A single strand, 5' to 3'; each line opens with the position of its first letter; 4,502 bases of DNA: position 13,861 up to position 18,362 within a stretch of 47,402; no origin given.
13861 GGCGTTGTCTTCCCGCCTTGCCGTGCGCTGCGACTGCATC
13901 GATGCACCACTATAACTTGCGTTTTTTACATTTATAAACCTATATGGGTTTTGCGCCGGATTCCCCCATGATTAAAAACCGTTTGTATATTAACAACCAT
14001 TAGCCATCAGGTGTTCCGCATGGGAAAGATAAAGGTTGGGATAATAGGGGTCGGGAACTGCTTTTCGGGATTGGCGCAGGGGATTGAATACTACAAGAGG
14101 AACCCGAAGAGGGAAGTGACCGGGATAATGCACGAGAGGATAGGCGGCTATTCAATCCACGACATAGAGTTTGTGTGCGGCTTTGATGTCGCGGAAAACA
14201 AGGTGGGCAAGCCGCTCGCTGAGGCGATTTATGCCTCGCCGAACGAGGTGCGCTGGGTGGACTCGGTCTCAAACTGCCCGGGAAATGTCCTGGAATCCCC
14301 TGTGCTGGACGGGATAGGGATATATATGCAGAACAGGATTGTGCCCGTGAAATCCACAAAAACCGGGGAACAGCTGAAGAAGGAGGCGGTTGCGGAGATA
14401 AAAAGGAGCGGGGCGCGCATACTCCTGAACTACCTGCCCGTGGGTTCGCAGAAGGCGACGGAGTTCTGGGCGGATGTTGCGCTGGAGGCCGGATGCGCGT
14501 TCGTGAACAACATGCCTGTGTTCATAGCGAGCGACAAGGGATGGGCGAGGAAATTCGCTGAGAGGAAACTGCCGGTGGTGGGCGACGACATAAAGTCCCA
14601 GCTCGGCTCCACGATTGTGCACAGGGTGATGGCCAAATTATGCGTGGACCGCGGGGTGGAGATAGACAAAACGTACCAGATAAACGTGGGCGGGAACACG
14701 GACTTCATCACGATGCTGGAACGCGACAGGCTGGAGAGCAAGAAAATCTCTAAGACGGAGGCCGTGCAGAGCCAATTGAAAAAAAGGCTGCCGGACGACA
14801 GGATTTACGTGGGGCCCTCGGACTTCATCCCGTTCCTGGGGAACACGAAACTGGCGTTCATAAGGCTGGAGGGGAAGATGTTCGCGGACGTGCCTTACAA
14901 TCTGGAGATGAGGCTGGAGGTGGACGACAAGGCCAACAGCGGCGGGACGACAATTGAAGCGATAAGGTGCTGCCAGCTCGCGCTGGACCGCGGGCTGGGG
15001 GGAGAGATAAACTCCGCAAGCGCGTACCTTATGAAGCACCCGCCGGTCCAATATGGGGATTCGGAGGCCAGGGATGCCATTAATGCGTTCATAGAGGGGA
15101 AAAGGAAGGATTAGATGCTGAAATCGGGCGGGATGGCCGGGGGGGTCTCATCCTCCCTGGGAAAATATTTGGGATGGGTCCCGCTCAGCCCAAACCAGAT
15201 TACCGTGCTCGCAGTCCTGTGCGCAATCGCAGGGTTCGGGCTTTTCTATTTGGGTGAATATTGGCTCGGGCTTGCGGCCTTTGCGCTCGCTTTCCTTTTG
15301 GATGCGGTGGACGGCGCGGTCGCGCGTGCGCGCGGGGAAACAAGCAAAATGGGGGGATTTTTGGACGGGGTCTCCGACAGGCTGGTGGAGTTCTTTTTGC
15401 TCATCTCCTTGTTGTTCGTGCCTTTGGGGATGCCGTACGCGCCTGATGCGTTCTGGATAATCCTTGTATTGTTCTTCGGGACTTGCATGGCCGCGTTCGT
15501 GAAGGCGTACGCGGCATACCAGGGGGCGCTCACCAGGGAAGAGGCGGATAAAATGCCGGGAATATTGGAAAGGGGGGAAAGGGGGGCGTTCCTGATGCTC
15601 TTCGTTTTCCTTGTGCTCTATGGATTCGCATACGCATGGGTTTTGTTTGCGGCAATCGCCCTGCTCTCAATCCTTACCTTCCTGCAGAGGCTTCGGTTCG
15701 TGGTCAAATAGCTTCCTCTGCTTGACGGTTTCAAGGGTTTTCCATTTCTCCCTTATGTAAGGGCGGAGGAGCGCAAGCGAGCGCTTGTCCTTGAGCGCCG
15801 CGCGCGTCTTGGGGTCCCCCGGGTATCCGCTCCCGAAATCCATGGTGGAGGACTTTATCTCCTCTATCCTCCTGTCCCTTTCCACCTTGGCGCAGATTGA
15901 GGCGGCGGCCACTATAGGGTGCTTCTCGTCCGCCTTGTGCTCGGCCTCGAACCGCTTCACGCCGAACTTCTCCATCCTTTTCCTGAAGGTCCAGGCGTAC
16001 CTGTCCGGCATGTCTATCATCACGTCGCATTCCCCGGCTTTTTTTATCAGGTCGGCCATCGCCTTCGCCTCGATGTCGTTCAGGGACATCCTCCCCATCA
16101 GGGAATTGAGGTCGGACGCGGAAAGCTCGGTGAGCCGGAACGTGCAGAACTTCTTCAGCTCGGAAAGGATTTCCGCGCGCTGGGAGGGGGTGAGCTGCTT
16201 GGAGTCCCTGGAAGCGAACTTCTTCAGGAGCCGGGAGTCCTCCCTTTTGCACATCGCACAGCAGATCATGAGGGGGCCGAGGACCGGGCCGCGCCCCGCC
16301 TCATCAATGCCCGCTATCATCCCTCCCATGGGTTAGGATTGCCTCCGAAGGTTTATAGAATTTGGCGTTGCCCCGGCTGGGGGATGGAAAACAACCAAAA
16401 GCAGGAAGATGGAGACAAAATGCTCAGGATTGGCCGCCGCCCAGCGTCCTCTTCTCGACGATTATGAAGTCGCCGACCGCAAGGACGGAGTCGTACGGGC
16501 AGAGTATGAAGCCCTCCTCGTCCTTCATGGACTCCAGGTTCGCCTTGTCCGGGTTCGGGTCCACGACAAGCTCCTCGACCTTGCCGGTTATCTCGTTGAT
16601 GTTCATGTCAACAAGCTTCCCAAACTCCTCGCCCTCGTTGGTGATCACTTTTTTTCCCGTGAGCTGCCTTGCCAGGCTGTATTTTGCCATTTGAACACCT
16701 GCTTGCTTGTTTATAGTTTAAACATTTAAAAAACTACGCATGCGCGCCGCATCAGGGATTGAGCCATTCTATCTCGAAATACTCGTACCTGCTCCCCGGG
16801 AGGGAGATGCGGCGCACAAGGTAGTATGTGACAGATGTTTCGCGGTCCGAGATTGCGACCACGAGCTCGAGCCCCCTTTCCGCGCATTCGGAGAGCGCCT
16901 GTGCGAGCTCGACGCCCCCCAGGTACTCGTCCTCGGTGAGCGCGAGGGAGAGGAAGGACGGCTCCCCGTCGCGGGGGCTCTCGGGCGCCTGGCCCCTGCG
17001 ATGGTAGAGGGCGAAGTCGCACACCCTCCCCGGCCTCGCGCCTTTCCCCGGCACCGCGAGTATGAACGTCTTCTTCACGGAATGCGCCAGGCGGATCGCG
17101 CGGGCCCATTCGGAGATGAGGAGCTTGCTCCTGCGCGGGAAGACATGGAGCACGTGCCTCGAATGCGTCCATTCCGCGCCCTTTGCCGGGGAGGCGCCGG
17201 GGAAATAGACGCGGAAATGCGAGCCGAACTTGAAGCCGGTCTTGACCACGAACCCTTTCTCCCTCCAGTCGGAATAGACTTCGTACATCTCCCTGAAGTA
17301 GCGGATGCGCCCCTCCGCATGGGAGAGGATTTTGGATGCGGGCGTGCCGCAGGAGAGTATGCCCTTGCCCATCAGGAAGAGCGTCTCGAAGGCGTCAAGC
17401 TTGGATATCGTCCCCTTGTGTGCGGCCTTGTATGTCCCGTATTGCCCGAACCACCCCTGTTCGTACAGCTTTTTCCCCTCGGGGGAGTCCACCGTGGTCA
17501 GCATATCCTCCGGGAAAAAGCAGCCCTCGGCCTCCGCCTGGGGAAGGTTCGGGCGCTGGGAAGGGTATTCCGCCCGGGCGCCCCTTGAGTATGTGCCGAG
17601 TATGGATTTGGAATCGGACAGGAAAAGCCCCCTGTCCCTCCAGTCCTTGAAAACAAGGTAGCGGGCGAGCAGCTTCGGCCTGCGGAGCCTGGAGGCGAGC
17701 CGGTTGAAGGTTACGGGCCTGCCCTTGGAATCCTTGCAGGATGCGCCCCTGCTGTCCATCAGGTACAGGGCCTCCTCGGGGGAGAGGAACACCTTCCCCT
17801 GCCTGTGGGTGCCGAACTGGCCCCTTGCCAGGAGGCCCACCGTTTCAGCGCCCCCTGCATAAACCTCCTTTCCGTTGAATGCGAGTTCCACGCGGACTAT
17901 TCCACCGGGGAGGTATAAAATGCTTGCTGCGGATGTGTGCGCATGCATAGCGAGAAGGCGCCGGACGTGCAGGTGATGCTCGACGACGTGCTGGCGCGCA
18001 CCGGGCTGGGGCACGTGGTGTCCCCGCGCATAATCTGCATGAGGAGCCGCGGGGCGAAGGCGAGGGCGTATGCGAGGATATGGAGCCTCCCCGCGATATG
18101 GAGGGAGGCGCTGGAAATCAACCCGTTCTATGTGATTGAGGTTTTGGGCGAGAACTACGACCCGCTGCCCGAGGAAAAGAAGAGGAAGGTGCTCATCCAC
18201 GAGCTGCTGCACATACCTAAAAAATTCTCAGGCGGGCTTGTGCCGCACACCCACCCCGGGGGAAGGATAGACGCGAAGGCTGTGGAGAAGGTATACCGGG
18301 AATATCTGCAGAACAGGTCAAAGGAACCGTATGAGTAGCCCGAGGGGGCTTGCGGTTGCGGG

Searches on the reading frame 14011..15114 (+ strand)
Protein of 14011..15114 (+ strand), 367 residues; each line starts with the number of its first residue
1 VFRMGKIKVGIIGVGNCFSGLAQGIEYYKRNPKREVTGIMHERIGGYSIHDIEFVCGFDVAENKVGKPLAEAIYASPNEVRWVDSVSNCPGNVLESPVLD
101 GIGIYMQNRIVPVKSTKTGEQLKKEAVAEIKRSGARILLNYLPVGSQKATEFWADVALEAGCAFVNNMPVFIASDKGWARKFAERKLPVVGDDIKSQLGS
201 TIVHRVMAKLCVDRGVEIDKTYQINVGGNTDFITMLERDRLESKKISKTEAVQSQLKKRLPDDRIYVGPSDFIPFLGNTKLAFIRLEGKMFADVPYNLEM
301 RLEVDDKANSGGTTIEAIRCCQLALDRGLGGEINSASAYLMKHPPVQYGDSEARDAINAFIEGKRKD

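Call 73: search_protein_families(library=pfam, proteins=[window:14011-15114:+], max_evalue=0.00001)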
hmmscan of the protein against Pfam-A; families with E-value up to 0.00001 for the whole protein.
window:14011-15114:+ (367 aa): 1 family
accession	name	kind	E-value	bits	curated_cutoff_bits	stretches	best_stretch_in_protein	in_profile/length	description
PF01658.22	Inos-1-P_synth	-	2.9e-31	108.3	27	1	199-306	1-106/107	Myo-inositol-1-phosphate synthase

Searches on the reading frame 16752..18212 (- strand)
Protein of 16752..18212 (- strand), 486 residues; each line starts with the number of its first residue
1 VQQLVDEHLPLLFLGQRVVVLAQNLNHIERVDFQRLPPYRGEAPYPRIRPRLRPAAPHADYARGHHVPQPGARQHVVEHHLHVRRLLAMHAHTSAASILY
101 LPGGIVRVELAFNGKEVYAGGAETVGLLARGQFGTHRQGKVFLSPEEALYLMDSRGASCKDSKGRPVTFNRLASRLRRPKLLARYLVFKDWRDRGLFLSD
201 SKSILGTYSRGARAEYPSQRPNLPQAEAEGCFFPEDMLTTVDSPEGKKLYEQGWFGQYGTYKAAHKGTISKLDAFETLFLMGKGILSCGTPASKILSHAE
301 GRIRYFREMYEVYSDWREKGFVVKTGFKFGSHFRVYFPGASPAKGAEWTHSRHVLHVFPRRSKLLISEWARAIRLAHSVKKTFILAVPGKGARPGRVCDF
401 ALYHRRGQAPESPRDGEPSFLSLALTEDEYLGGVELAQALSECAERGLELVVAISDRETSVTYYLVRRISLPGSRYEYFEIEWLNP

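Call 73: search_protein_families(library=pfam, proteins=[window:16752-18212:-], max_evalue=0.00001)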
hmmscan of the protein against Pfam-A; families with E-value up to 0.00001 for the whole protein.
window:16752-18212:- (486 aa): 3 families
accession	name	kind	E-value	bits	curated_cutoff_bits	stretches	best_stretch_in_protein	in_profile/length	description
PF01974.23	tRNA_int_endo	-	2.8e-28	98.3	27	1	306-388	1-77/85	tRNA intron endonuclease, catalytic C-terminal domain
PF02778.19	tRNA_int_endo_N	-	3.4e-10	39.7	21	0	112-172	5-66/67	tRNA intron endonuclease, N-terminal domain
PF12928.12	tRNA_int_end_N2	-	2.4e-06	27.9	24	0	132-153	35-61/69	tRNA-splicing endonuclease subunit sen54 N-term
